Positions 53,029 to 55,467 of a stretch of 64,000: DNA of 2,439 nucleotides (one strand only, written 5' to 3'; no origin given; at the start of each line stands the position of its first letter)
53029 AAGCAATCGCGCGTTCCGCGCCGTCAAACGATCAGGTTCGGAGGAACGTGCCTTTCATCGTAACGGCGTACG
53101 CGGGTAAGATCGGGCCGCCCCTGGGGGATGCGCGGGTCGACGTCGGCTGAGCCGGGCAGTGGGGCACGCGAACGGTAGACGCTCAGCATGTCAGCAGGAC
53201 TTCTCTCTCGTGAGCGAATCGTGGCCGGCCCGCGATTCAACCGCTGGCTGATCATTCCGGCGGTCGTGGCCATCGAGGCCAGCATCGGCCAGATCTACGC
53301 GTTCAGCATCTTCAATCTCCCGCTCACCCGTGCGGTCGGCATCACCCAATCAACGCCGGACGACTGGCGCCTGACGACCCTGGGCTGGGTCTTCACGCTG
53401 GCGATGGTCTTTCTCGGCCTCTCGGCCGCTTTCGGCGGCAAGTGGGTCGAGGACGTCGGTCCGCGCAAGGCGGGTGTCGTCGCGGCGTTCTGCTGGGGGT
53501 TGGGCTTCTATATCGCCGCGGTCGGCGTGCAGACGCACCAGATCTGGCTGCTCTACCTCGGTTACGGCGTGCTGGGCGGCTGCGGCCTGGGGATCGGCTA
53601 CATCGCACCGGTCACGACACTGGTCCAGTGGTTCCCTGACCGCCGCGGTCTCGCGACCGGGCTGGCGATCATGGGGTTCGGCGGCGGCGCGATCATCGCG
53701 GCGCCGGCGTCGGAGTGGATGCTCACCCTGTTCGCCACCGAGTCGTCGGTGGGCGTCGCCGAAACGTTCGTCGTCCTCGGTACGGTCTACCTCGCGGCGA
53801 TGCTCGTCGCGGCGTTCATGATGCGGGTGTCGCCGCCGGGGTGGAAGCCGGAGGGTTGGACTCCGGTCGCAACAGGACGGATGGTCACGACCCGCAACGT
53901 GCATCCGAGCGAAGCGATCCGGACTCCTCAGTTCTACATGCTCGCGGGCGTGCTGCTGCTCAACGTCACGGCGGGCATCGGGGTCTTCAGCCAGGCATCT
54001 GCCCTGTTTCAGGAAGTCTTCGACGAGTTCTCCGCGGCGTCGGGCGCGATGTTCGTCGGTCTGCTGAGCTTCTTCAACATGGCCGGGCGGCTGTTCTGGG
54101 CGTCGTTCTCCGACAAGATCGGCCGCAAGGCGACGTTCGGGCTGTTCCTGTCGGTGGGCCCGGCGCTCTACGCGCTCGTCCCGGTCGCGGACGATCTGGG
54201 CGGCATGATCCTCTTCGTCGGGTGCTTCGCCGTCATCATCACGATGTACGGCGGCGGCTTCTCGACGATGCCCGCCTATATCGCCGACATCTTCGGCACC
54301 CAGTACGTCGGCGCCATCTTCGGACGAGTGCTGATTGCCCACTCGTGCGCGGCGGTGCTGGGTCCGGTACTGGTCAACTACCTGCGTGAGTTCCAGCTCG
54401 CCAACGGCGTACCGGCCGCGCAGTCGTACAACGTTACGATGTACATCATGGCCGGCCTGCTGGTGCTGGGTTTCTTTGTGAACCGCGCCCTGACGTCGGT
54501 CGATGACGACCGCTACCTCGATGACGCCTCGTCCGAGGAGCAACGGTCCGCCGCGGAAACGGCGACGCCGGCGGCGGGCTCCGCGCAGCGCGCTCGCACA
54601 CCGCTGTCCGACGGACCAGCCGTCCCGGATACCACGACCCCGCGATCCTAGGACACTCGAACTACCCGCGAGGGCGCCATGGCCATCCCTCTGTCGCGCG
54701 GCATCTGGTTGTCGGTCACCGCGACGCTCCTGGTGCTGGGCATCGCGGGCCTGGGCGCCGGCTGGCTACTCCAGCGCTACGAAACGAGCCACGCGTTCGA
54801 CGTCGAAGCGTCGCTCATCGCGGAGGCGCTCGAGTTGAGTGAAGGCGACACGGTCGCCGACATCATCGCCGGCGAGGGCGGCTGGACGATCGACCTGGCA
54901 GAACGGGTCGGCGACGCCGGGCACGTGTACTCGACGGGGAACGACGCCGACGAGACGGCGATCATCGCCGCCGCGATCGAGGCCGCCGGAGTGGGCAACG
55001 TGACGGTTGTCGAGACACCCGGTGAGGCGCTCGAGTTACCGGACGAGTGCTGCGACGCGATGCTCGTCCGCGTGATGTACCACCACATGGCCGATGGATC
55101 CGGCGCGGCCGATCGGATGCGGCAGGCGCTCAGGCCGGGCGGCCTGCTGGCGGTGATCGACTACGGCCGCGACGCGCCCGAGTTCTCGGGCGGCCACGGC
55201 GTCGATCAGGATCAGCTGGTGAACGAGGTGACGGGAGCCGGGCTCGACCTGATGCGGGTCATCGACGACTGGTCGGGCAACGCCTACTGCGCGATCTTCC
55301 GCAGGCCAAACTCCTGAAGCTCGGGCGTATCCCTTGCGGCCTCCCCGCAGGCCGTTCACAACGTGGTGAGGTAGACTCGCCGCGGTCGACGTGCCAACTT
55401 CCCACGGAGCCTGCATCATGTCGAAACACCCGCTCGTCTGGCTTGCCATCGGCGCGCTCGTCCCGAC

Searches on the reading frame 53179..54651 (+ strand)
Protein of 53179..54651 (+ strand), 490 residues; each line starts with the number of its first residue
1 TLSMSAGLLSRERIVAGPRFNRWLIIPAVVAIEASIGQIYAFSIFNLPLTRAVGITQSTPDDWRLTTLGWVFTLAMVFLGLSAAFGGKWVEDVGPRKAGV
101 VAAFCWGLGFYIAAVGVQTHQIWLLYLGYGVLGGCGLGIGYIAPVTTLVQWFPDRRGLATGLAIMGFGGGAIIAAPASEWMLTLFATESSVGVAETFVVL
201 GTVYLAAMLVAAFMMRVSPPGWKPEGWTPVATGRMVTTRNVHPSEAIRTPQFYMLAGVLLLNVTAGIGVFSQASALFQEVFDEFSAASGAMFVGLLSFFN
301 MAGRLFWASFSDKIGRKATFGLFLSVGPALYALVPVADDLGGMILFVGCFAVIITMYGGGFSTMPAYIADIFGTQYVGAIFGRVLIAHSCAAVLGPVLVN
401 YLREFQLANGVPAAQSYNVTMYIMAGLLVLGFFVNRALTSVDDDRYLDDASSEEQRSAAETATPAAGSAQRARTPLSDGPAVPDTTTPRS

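Call 60: search_protein_families(library=pfam, proteins=[window:53179-54651:+], max_evalue=0.001)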
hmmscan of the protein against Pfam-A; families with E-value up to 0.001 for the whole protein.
window:53179-54651:+ (490 aa): 1 family
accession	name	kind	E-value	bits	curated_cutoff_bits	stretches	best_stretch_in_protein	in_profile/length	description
PF07690.21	MFS_1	-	3.5e-38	131.8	33.4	2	20-396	10-347/347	Major Facilitator Superfamily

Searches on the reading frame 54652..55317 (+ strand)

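Call 60: search_protein_families(library=pfam, proteins=[window:54652-55317:+], max_evalue=0.001)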
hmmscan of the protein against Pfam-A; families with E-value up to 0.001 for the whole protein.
window:54652-55317:+ (221 aa): 7 families
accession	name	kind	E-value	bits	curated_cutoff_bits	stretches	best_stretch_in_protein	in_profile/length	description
PF08241.18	Methyltransf_11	-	2.1e-11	44.7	21.2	1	73-167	5-94/95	Methyltransferase domain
PF13649.12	Methyltransf_25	-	7.2e-11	43.1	27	1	68-164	1-97/97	Methyltransferase domain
PF13847.12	Methyltransf_31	-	1.2e-09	38.4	27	1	63-172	2-113/145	Methyltransferase domain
PF01209.24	Ubie_methyltran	-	1.7e-09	37.9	20.1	1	62-173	45-156/233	ubiE/COQ5 methyltransferase family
PF08242.18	Methyltransf_12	-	2.7e-05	25.2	30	1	70-166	2-98/98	Methyltransferase domain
PF13489.12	Methyltransf_23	-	0.00055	20.1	27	1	53-185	10-124/164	Methyltransferase domain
PF01189.24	Methyltr_RsmB-F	-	0.00093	19.3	27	0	59-142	3-84/199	16S rRNA methyltransferase RsmB/F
